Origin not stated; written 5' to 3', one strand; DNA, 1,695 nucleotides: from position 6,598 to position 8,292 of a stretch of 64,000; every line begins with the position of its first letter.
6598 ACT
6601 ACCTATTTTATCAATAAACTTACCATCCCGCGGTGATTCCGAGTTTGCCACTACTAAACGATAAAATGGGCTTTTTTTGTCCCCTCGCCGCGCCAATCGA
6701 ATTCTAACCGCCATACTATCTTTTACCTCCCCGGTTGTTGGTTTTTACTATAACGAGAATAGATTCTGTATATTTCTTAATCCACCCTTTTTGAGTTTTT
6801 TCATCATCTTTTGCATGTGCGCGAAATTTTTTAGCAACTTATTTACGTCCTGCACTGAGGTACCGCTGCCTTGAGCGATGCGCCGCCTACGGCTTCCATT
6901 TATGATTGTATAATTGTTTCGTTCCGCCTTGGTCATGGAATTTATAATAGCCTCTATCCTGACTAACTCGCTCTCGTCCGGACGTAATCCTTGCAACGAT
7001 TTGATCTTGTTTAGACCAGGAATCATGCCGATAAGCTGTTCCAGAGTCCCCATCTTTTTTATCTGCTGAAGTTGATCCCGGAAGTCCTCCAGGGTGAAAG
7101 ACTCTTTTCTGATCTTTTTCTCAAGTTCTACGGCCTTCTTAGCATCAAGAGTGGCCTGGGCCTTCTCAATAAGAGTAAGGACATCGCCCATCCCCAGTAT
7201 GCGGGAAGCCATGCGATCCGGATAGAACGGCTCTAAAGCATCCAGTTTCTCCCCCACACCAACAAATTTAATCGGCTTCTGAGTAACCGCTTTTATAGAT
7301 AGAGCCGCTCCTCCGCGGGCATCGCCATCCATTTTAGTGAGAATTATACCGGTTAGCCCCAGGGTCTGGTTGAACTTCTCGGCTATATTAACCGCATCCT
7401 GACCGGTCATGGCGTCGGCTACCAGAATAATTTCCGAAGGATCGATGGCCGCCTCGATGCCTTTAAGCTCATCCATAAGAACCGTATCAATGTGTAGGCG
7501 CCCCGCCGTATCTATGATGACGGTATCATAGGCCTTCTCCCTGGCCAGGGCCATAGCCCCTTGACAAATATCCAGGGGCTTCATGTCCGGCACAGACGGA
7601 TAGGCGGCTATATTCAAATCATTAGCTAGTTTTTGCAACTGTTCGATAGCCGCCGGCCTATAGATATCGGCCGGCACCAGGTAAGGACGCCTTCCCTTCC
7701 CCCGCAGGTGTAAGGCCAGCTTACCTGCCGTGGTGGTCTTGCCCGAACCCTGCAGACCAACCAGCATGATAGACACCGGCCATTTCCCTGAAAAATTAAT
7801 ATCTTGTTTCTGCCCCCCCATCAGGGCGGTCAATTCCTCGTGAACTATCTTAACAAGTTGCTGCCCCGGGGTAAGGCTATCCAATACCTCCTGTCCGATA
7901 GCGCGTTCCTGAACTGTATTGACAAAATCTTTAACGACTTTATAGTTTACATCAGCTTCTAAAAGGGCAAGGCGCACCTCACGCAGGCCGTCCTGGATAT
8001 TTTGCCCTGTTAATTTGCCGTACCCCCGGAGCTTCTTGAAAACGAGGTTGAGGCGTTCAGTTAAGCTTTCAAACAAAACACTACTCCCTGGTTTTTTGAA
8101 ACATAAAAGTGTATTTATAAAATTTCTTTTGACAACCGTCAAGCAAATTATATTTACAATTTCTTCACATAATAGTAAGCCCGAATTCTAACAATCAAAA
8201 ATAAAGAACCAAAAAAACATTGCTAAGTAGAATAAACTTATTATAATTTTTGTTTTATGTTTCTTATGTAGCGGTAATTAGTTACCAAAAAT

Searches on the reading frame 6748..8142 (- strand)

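Call 77: search_protein_families(library=pfam, proteins=[window:6748-8142:-], max_evalue=0.001)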
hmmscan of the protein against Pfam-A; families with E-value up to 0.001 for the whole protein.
window:6748-8142:- (464 aa): 6 families
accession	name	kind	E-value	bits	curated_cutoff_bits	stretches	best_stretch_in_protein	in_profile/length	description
PF00448.28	SRP54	-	4e-73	245.7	22.7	1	123-317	2-196/196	SRP54-type protein, GTPase domain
PF02978.25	SRP_SPB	-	6.3e-37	126.3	27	1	348-447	1-91/91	Signal peptide binding domain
PF02881.24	SRP54_N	-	2.8e-22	79.2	22.4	1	27-104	1-75/75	SRP54-type protein, helical bundle domain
PF01656.29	CbiA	-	0.00021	21.7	25.4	0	132-277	9-89/125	CobQ/CobB/MinD/ParA nucleotide binding domain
PF05649.18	Peptidase_M13_N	-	0.00031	20.7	32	0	318-389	166-237/381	Peptidase family M13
PF20720.3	nSTAND3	-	0.00099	19.3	27.2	0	125-158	20-52/155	Novel STAND NTPase 3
